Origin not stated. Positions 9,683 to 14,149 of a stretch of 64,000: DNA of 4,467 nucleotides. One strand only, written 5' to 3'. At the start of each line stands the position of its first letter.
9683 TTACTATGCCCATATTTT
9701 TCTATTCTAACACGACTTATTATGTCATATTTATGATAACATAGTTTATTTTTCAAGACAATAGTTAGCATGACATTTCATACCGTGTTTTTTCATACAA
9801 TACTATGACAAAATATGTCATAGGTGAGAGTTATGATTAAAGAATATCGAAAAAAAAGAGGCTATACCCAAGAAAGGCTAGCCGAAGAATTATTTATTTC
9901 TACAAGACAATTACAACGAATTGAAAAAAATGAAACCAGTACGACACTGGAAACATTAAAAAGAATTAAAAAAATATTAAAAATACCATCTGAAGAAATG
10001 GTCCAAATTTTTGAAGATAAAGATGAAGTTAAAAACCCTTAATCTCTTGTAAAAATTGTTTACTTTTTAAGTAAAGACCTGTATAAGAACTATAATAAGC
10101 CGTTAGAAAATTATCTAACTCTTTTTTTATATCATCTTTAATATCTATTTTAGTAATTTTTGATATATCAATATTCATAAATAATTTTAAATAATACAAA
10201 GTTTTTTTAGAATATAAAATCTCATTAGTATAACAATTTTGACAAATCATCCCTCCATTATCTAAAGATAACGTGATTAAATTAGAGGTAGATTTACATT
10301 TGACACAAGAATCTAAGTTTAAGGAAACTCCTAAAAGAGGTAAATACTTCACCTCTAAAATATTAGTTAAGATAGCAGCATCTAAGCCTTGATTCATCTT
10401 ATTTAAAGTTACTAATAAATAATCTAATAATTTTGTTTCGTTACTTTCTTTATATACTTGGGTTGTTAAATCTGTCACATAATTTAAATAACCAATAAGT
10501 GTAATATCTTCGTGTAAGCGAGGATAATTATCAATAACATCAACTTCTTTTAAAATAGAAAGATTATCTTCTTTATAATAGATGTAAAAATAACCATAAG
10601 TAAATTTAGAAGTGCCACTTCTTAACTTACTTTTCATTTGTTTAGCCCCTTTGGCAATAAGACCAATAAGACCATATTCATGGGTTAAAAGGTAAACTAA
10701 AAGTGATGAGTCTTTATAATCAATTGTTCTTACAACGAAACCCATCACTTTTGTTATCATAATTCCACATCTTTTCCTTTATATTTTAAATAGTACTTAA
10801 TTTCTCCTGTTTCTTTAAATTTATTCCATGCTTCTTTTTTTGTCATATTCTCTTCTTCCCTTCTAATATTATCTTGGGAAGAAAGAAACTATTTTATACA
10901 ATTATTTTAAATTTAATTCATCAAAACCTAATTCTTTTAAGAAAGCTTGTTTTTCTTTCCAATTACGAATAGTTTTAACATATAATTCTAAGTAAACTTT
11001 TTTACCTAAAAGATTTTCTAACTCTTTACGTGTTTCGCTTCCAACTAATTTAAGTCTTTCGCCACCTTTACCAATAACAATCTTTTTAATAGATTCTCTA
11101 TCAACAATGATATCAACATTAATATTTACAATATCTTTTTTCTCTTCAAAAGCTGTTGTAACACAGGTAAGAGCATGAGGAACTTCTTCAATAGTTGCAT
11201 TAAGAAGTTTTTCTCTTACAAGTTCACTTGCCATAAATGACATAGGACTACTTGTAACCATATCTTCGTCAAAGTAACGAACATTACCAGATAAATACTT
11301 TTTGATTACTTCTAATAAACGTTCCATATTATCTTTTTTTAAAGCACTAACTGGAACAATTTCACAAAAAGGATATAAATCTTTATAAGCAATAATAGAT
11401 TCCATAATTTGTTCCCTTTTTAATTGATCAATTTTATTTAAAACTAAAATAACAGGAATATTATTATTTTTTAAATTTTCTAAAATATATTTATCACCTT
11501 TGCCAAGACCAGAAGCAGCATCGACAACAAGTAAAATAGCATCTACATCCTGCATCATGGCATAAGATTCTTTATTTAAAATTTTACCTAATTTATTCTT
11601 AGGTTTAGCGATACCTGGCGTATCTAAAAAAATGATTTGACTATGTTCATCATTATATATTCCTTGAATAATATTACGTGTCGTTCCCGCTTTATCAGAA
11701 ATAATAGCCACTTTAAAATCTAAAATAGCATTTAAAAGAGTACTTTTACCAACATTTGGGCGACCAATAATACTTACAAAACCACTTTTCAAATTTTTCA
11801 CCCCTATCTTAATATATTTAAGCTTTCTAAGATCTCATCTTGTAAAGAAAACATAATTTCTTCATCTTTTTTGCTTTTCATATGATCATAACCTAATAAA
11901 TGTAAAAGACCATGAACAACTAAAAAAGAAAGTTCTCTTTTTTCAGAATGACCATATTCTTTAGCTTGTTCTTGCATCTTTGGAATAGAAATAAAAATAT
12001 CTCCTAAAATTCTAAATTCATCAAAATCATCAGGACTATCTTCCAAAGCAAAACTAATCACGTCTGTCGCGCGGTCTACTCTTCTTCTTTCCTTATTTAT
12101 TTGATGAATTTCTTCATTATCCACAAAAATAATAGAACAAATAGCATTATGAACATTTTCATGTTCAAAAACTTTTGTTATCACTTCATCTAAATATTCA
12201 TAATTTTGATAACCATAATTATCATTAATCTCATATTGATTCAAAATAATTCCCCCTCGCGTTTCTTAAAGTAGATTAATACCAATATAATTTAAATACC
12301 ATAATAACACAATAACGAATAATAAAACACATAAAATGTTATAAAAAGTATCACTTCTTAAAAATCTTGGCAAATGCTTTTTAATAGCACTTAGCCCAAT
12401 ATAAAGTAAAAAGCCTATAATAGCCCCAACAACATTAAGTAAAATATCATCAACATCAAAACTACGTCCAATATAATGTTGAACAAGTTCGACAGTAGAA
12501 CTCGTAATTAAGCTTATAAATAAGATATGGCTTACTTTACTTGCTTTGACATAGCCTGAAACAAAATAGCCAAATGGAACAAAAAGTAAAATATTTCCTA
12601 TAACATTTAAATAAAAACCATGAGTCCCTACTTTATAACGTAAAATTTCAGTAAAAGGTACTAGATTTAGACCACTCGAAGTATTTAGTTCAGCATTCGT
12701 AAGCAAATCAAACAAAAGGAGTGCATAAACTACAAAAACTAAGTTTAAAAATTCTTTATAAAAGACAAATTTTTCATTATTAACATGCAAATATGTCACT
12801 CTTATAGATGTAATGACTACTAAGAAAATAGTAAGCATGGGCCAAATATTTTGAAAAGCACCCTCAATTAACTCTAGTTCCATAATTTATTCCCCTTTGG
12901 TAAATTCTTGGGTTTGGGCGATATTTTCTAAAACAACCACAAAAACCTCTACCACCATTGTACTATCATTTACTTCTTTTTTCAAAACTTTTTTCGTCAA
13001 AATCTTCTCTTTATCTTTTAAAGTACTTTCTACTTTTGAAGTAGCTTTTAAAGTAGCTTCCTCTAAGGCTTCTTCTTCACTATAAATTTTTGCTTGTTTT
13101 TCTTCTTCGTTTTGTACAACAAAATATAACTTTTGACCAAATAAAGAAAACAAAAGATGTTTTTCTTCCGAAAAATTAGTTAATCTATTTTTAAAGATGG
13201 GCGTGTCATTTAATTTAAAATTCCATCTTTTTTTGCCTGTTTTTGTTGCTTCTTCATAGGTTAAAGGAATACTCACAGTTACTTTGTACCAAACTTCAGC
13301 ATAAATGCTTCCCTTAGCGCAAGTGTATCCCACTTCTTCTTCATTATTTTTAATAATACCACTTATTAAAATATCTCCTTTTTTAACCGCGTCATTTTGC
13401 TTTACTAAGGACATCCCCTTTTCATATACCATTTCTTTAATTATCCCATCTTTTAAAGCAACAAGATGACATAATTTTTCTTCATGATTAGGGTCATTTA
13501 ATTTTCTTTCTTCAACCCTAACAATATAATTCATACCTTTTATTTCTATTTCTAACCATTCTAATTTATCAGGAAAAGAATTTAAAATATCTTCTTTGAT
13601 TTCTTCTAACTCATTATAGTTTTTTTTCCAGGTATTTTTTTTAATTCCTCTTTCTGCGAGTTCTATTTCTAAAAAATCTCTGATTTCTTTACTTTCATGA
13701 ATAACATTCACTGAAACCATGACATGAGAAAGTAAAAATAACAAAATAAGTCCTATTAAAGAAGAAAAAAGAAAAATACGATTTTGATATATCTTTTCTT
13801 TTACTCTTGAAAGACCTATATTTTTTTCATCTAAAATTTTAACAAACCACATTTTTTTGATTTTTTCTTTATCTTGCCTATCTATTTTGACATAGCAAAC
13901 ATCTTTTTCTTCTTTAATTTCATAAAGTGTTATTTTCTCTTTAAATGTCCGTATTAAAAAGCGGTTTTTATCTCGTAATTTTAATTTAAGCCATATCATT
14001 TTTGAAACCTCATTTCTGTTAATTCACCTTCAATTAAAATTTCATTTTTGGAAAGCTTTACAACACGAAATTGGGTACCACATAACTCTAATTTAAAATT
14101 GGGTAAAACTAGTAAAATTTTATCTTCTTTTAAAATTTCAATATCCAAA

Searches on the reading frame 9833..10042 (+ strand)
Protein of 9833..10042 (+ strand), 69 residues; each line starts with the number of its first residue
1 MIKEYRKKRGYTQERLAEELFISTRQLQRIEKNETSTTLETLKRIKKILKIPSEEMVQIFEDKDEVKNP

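Call 72: search_protein_families(library=pfam, proteins=[window:9833-10042:+], max_evalue=0.001)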
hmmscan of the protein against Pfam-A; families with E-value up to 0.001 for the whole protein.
window:9833-10042:+ (69 aa): 5 families
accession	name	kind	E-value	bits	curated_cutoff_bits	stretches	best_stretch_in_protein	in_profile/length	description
PF01381.28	HTH_3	-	3.1e-13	50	23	1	2-55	1-54/55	Helix-turn-helix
PF12844.13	HTH_19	-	1.2e-08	35.2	30.2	1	1-56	3-58/64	Helix-turn-helix domain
PF13560.12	HTH_31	-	3.6e-06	27.6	27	1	2-55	6-60/64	Helix-turn-helix domain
PF13443.12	HTH_26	-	6.6e-06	26.7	22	1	2-55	2-56/63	Cro/C1-type HTH DNA-binding domain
PF13413.12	HTH_25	-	1.5e-05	25.1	24.6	1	2-35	2-35/62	Helix-turn-helix domain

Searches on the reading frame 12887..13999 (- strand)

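Call 72: search_protein_families(library=pfam, proteins=[window:12887-13999:-], max_evalue=0.001)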
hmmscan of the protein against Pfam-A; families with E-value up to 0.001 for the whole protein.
window:12887-13999:- (370 aa): 1 family
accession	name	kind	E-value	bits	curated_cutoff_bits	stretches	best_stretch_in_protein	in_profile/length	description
PF06898.16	YqfD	-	4.6e-60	203.9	25.2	1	10-360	15-379/379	Putative stage IV sporulation protein YqfD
